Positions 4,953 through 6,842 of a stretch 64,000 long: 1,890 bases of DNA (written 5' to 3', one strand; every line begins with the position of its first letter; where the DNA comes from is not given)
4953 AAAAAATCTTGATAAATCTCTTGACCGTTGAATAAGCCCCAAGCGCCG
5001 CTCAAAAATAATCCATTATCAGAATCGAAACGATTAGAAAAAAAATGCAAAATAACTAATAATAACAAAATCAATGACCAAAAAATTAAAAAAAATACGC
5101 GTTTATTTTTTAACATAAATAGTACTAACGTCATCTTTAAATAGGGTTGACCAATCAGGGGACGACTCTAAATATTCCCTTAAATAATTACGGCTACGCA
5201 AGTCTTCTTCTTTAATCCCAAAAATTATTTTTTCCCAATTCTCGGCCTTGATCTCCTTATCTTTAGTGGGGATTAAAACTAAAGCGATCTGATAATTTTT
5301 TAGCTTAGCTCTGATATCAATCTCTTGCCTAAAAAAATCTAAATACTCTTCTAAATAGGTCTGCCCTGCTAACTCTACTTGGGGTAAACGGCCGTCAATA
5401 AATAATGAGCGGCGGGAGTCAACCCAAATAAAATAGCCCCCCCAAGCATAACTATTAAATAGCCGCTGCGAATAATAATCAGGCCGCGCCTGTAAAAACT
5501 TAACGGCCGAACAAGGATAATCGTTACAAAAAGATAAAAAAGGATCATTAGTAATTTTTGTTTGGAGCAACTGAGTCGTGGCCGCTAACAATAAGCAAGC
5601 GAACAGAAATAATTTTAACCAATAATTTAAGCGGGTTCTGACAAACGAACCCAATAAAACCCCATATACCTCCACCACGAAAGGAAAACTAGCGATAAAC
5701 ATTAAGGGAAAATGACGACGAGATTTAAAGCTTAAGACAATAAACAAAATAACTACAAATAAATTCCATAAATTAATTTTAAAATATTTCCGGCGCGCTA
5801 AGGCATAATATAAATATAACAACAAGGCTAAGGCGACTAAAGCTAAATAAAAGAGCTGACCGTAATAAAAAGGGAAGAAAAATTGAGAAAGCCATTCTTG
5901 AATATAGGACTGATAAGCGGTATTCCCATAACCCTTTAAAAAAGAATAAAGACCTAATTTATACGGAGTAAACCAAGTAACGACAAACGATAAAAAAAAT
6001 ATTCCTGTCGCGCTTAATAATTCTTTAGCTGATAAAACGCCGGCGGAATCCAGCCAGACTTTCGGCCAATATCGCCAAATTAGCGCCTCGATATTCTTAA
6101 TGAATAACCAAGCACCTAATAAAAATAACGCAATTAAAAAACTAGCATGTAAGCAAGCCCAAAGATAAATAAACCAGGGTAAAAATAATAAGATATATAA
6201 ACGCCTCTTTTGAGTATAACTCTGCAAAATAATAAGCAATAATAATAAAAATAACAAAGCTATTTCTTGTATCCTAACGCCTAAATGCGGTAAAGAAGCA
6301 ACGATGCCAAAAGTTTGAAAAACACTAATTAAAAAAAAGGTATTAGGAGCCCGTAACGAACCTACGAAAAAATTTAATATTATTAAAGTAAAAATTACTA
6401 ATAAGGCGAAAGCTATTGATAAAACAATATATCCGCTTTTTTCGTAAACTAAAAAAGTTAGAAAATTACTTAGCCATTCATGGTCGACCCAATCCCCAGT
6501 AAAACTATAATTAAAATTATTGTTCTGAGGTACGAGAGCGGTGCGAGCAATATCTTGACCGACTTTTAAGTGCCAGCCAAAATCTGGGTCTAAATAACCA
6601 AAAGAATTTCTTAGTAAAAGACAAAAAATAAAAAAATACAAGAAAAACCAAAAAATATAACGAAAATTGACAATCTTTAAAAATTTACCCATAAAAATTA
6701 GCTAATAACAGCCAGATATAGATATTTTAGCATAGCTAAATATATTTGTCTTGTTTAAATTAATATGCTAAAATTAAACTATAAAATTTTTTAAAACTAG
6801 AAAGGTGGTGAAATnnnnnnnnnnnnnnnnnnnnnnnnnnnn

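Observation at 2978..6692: Lipid-linked glycosylation module (Dpm1-like GT2 plus two large GT-C/Wzy-like polytopic proteins) directly next to the pilin array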

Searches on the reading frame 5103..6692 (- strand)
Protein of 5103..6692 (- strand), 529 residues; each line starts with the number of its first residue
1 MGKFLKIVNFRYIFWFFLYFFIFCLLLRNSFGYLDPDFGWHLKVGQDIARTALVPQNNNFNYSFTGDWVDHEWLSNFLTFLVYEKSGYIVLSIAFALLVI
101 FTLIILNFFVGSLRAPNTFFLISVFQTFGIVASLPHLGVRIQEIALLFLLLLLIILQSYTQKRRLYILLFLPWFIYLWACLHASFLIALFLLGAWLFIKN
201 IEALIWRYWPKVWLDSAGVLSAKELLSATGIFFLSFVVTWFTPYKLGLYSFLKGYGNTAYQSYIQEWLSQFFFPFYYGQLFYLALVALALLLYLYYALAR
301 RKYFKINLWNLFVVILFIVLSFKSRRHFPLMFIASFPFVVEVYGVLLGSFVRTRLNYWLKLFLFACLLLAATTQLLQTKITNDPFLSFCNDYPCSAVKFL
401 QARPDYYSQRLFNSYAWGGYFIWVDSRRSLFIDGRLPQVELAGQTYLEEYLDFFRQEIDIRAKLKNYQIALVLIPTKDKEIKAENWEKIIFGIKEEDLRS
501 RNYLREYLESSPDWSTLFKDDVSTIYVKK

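Call 3: search_protein_families(library=pfam, proteins=[window:5103-6692:-], max_evalue=0.1)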
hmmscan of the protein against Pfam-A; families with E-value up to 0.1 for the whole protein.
window:5103-6692:- (529 aa): 0 families

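Call 4: search_protein_families(library=ncbifam, proteins=[window:5103-6692:-], max_evalue=0.1)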
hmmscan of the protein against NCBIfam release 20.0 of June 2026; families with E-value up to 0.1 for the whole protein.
window:5103-6692:- (529 aa): 0 families

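Call 5: find_homologous_proteins(query=window:5103-6692:-)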
Query window:5103-6692:- (529 aa): 1075 proteins with E <= 0.001 among 8000 candidates; the best 120 are listed.
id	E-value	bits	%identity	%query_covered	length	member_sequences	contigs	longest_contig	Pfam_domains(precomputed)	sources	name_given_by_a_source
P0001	0.0e+0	1108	93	100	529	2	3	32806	-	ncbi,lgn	-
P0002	7.2e-240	816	70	100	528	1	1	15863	-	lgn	-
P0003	3.3e-193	662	56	100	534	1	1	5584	-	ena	-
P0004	2.2e-188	646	56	100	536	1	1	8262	-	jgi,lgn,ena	-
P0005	2.4e-188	646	55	100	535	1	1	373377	-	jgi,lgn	jgi:hypothetical protein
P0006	8.8e-188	644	57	100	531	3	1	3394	-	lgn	-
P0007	9.6e-188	644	56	100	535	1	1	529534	-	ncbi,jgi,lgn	ncbi:MAG: hypothetical protein WC249_00150 [Patescibacteria group bacterium]|jgi:hypothetical protei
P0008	3.7e-187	642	56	100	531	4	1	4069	-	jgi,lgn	-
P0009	3.9e-186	638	57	100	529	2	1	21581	-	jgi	jgi:hypothetical protein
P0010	1.7e-185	636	56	100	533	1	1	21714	-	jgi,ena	-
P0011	4.3e-185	635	55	100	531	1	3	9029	-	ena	-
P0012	6.1e-185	634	55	100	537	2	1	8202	-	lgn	-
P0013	1.7e-184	633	55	100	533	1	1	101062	-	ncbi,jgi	jgi:hypothetical protein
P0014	1.8e-178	613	53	100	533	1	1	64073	-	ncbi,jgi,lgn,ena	ncbi:MAG: hypothetical protein WC456_03370 [Patescibacteria group bacterium]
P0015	5.7e-178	611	53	100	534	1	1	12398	-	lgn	-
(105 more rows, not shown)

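Call 12: find_related_loci(query=A1, collection=genome_contigs, flank=10000)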
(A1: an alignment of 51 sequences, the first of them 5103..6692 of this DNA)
Query A1 (529 aa) in genome_contigs; peptide patterns used: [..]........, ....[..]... (x = any residue, [..] = any of these).
376 stretches matched a pattern; 348 encode a relative of the query (tblastn E <= 1e-3); the best 80 are kept; 80 distinct loci.
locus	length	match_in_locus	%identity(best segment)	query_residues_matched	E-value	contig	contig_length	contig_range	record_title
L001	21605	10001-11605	56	1-528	2e-175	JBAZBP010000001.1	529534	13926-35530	MAG: Patescibacteria group bacterium isolate SO_2017_GW1_115 NODE_100_length_529534_cov_2.059285_OW334_2017, whole genom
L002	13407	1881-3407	56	24-529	5e-168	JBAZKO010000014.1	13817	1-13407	MAG: Patescibacteria group bacterium isolate SO_2017_LW4_145 scaffold_8567_c1_LW137-91_2017, whole genome shotgun sequen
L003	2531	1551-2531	94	1-327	2e-179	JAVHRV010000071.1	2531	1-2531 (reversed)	MAG: Patescibacteria group bacterium isolate WB02no5_39_7 NODE_38658_length_2531_cov_4.975363, whole genome shotgun sequ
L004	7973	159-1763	50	1-528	5e-161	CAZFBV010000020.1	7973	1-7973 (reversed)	MAG TPA_asm: uncultured Gammaproteobacteria bacterium isolate SRP170004_co1_568 genome assembly, contig: NODE_14785_leng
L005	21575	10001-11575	48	13-528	3e-160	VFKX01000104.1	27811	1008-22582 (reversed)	MAG: Candidatus Falkowbacteria bacterium isolate Bin_61_32 c_000000815158, whole genome shotgun sequence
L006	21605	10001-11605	50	1-528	2e-153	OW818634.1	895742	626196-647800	metagenome genome assembly, chromosome: 1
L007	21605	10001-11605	50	1-528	1e-151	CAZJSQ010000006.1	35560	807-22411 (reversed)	MAG TPA_asm: uncultured Gammaproteobacteria bacterium isolate SRP178699_co1_232 genome assembly, contig: NODE_1178_lengt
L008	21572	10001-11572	49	5-529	6e-151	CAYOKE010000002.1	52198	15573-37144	MAG TPA_asm: uncultured Gammaproteobacteria bacterium isolate SRP263991_co1_502 genome assembly, contig: NODE_585_length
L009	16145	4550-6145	53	1-529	2e-150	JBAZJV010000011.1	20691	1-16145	MAG: Patescibacteria group bacterium isolate SO_2017_LW4_128 scaffold_5166_c1_LW137-91_2017, whole genome shotgun sequen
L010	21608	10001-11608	54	1-528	3e-150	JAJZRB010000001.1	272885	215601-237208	MAG: bacterium isolate SKS1.bin72 NODE_26_length_272885_cov_4.865577, whole genome shotgun sequence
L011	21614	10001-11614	53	1-529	3e-149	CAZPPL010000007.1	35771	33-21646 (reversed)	MAG TPA_asm: uncultured Gammaproteobacteria bacterium isolate SRP128015_co4_28 genome assembly, contig: NODE_232_length_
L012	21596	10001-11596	51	5-529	1e-146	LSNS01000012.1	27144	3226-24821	MAG: Parcubacteria group bacterium M6-OD1-4 Contig9535, whole genome shotgun sequence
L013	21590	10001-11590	49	1-529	1e-144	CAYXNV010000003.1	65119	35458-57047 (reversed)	MAG TPA_asm: uncultured Gammaproteobacteria bacterium isolate SRP167671_co1_111 genome assembly, contig: NODE_451_length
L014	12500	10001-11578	46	1-529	2e-143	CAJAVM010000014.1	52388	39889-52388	uncultured bacterium isolate Loc080925-6m_bin-0519 genome assembly, contig: bin-0519:14/27, whole genome shotgun sequenc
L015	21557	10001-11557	47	6-529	2e-142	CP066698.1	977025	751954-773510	MAG: Candidatus Falkowbacteria bacterium isolate NC_groundwater_1683_Pr3_B-0.1um_40_26 chromosome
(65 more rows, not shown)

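Call 16: predict_structure(alignment_id=A1)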
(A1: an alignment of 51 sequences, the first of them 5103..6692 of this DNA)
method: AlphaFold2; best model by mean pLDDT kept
length: 529 residues; sequences in the alignment: 51
mean_pLDDT: 91.8   pTM: 0.91
mean pLDDT of the five models: 91.8, 91.3, 90.9, 89.6, 89.1
residues with pLDDT >= 90: 390; 70-90: 118; 50-70: 20; < 50: 1
segments of 3 or more residues with pLDDT < 50: none
pLDDT, mean of each block of 10 residues (from residue 1): 63 93 98 93 96 88 81 96 97 98 96 74 96 95 97 97 96 98 96 98 92 89 97 97 90 75 87 90 98 92 90 98 95 97 81 75 94 97 94 96 92 94 90 84 90 94 96 91 88 85 95 97 97
secondary structure, 60 per line:
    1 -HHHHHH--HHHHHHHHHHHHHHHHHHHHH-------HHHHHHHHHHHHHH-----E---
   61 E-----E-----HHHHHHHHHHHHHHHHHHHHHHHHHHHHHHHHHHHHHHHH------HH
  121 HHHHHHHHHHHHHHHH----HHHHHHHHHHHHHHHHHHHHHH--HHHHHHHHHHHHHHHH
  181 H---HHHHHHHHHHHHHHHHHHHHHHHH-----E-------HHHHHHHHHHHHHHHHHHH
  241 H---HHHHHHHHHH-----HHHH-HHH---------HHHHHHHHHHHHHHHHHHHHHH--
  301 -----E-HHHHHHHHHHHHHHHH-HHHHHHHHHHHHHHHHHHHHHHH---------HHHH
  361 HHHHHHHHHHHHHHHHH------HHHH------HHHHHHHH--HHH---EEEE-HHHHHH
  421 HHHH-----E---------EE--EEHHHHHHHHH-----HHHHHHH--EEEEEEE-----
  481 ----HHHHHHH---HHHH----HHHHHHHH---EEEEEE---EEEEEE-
elements in order: H2-7 H10-30 H38-51 H73-112 H119-136 H141-162 H165-181 H185-208 H222-241 H245-254 H260-263 H277-298 H308-323 H325-347 H357-377 H384-387 H394-401 E410-413 H415-424 H446-454 H460-466 E469-475 H485-491 H495-498 H503-510 E514-519 E523-528

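Call 21: fold_search(model_id=the predicted structure, library=pdb)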
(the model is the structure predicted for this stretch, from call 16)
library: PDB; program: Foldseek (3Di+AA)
matches with E <= 10: 164; with E <= 0.001: 16
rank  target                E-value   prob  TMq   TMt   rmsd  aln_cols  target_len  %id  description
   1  7zlg_A                6.7e-06  1.00  0.54  0.45  11.4       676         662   10  Cryo-EM structure of C-mannosyltransferase CeDPY19, in complex with acceptor peptide and bound to CMT2-Fab and anti-Fa (released 2023-01-11)
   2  7e9s_A                1.5e-05  1.00  0.46  0.31  13.3       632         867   12  Archaeal oligosaccharyltransferase AglB from Archaeoglobus fulgidus in complex with an inhibitory peptide and a dolich (released 2021-09-08)
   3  6s7t_A                1.5e-05  1.00  0.55  0.43  15.8       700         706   10  Cryo-EM structure of human oligosaccharyltransferase complex OST-B (released 2019-12-18)
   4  5gmy_A                1.7e-05  1.00  0.48  0.33  13.6       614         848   13  Crystal structure of the Archaeoglobus fulgidus oligosaccharyltransferase (O29867_ARCFU) tethered with an acceptor pep (released 2017-02-01)
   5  3wak                  1.7e-05  1.00  0.46  0.31  13.8       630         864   12  Crystal structure of the Archaeoglobus fulgidus oligosaccharyltransferase (O29867_ARCFU) in the apo form (released 2013-10-30)
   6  7zli_A                2.1e-05  1.00  0.53  0.44  11.7       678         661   10  Cryo-EM structure of C-mannosyltransferase CeDPY19, in complex with Dol25-P-Man and bound to CMT2-Fab and anti-Fab nan (released 2023-01-11)
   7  6ezn_F                2.3e-05  1.00  0.54  0.45  12.9       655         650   10  Cryo-EM structure of the yeast oligosaccharyltransferase (OST) complex (released 2018-01-17)
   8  7oci_F                3.3e-05  1.00  0.58  0.49  12.1       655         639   10  Cryo-EM structure of yeast Ost6p containing oligosaccharyltransferase complex (released 2022-02-16)
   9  8age_A                3.9e-05  1.00  0.58  0.49  10.4       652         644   10  Structure of yeast oligosaccharylransferase complex with acceptor peptide bound (released 2022-12-07)
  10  8pn9_A                6.0e-05  1.00  0.51  0.43  11.3       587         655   12  Structure of human oligosaccharyltransferase OST-A complex bound to NGI-1 (released 2024-05-08)
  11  8b6l_I                7.1e-05  1.00  0.56  0.45  11.7       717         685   11  Subtomogram average of the human Sec61-TRAP-OSTA-translocon (released 2022-12-07)
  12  7zlh_A                8.1e-05  1.00  0.54  0.45  11.5       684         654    9  Cryo-EM structure of C-mannosyltransferase CeDPY19, in apo state, bound to CMT2-Fab and anti-Fab nanobody (released 2023-01-11)
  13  8agc_A                1.2e-04  1.00  0.49  0.39  13.2       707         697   11  Structure of yeast oligosaccharylransferase complex with lipid-linked oligosaccharide and non-acceptor peptide bound (released 2022-12-07)
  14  6ftg_5                2.2e-04  1.00  0.56  0.48  12.4       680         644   11  Subtomogram average of OST-containing ribosome-translocon complexes from canine rough microsomal membranes (released 2018-03-21)
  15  3waj                  3.3e-04  1.00  0.45  0.33  13.2       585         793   12  Crystal structure of the Archaeoglobus fulgidus oligosaccharyltransferase (O29867_ARCFU) complex with Zn and sulfate (released 2013-10-30)
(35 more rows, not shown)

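Call 30: search_solved_structures(query=A1, max_evalue=10, show_alignments=2)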
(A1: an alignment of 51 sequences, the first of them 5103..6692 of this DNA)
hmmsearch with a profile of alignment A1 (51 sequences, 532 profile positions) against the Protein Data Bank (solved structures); distinct sequences matched with E-value up to 10: 0.

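Call 33: search_protein_representatives(alignment_id=A1)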
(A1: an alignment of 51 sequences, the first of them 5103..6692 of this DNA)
Query: 51 sequences, 532 profile positions. Proteins with E-value up to 0.001 (for the whole library): 23742; up to 1e-10: 14155; up to 1e-30: 2521. The best 150 are listed.
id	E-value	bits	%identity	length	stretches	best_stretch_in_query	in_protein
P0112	1.8e-217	740.0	-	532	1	5-529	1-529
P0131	5.1e-211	718.7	-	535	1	1-531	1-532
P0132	9.7e-204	694.7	-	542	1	1-530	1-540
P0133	3.4e-203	692.9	-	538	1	3-530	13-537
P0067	7.0e-203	691.9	-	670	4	3-301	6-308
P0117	4.9e-201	685.8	-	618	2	217-531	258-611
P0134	1.8e-191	654.2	-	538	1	4-530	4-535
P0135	1.8e-187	641.0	-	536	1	3-531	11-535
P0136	5.8e-186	636.0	-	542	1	6-531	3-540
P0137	1.1e-180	618.7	-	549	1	5-531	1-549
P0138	4.7e-180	616.5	-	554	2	118-531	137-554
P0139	5.4e-177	606.4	-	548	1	5-531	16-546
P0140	9.2e-177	605.7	-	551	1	1-530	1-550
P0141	6.1e-175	599.7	-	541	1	5-531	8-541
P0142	3.5e-173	593.9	-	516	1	1-530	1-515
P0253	3.5e-97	343.1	-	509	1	8-530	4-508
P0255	2.7e-93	330.2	-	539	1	6-530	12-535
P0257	1.2e-92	328.1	-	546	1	9-530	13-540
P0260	4.6e-91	322.8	-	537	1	10-530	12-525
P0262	7.1e-89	315.6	-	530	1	7-529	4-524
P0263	3.2e-86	306.9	-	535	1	8-530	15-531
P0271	9.2e-76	272.4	-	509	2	229-531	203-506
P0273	8.1e-75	269.3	-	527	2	213-477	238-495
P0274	1.7e-74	268.1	-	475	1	15-531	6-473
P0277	5.2e-73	263.3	-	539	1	12-531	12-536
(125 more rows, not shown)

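Call 34: search_protein_families(library=pfam, proteins=[P0277, P0274, P0273, P0271, P0263, P0262, P0260, P0257, P0255, P0253], max_evalue=0.1)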
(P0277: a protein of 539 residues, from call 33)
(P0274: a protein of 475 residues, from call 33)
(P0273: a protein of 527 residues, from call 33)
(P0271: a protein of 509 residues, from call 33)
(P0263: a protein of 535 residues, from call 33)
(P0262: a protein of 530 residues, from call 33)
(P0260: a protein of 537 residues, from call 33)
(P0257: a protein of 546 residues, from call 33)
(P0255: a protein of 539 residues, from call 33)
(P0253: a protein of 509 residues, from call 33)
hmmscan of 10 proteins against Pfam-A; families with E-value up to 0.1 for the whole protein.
P0277 (539 aa): 0 families

P0274 (475 aa): 0 families

P0273 (527 aa): 0 families

P0271 (509 aa): 0 families

P0263 (535 aa): 0 families

P0262 (530 aa): 0 families

P0260 (537 aa): 0 families

P0257 (546 aa): 0 families

P0255 (539 aa): 0 families

P0253 (509 aa): 0 families

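Call 35: find_homologous_proteins(query=P0277)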
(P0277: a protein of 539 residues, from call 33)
Query P0277 (539 aa): 177 proteins with E <= 0.001 among 8000 candidates; the best 120 are listed.
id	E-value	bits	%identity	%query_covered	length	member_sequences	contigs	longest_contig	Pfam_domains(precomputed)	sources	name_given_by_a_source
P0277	0.0e+0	1223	100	100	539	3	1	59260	-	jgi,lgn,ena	-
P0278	0.0e+0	1049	84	100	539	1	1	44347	-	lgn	-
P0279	2.2e-248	844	70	99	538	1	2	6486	-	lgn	-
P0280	6.7e-157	542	47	97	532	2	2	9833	-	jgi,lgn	jgi:hypothetical protein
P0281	1.1e-147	511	44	99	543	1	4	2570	-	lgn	-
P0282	5.3e-116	407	55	63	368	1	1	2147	-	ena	-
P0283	8.1e-54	201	31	99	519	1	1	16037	-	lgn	-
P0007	5.4e-50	189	32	94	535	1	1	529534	-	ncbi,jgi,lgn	ncbi:MAG: hypothetical protein WC249_00150 [Patescibacteria group bacterium]|jgi:hypothetical protei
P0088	6.7e-50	188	32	97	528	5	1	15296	-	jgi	-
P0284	2.4e-49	187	31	98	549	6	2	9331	-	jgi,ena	-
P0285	6.0e-49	185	30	96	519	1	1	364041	-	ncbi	-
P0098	1.0e-47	181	32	97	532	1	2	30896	-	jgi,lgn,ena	-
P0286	1.1e-47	181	32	98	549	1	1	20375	-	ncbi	-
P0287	1.3e-47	181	30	97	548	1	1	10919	-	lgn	-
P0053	1.4e-47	181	30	93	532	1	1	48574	-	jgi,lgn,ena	-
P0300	3.3e-38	150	28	93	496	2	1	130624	-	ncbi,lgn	-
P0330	3.3e-28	117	28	93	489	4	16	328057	-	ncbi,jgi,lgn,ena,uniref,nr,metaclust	ncbi:hypothetical protein A2631_05345 [Candidatus Daviesbacteria bacterium RIFCSPHIGHO2_01_FULL_44_2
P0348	2.8e-26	110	28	87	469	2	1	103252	-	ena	-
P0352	8.3e-26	109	28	96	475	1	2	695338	-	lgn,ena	-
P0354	1.9e-25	108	28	93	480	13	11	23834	-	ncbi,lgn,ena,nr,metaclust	ncbi:MAG: hypothetical protein A3C27_03225 [Candidatus Levybacteria bacterium RIFCSPHIGHO2_02_FULL_3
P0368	1.1e-21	95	26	99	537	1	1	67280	-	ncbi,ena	-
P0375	3.8e-20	90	28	87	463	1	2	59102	-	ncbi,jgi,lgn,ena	-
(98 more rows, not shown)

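Call 36: find_encoding_contigs(protein=P0330, flank=8000, max_places=2)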
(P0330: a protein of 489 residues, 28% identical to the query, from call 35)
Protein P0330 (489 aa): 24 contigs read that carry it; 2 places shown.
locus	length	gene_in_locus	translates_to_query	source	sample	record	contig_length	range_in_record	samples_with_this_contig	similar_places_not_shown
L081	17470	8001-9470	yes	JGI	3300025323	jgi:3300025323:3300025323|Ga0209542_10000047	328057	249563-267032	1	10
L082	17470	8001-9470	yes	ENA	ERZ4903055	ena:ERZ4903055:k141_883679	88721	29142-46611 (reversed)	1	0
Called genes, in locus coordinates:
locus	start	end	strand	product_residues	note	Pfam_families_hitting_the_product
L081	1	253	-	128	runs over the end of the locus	PF05635:23S_rRNA_IVP, PF22296:bAvd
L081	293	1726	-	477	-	PF18895:T4SS_pilin (weak)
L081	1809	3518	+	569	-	PF08486:SpoIID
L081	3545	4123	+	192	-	-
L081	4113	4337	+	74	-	PF18901:DUF5657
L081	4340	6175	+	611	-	-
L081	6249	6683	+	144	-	PF01668:SmpB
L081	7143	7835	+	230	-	PF18912:DZR_2 (weak), PF00156:Pribosyltran (weak)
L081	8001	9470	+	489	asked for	-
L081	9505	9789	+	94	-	PF04221:RelB (weak)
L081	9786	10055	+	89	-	PF05016:ParE_toxin, PF15738:YafQ_toxin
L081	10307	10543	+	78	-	PF01541:GIY-YIG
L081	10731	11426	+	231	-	-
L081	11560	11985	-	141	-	PF01850:PIN, PF13470:PIN_3 (weak)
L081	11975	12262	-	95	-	PF04014:MazE_antitoxin (weak), PF15937:PrlF_antitoxin (weak)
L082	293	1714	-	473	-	PF18895:T4SS_pilin (weak)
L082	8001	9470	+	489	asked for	-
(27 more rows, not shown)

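Call 37: find_encoding_contigs(protein=P0277, flank=8000, max_places=1)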
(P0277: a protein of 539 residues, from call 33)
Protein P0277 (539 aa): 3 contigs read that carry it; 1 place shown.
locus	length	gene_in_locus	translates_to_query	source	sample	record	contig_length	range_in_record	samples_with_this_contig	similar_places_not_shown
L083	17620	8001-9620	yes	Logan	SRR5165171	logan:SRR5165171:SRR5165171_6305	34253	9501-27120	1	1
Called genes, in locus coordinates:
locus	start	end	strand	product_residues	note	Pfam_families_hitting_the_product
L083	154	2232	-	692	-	-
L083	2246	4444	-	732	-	-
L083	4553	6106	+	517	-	PF00535:Glycos_transf_2, PF13641:Glyco_tranf_2_3 (weak), PF13489:Methyltransf_23, PF08241:Methyltransf_11 (weak), PF08242:Methyltransf_12 (weak)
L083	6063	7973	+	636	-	-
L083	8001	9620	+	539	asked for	-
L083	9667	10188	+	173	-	PF14584:DUF4446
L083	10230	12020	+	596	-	PF02421:FeoB_N (faint), PF04760:IF2_N, PF00009:GTP_EFTU, PF00071:Ras (weak), PF01926:MMR_HSR1, PF22042:EF-G_D2, PF03144:GTP_EFTU_D2 (faint), PF11987:IF-2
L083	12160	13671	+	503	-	PF01743:PolyA_pol, PF12627:PolyA_pol_RNAbd, PF01966:HD, PF13735:tRNA_NucTran2_2 (weak)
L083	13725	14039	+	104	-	-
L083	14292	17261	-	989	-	-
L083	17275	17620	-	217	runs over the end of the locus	-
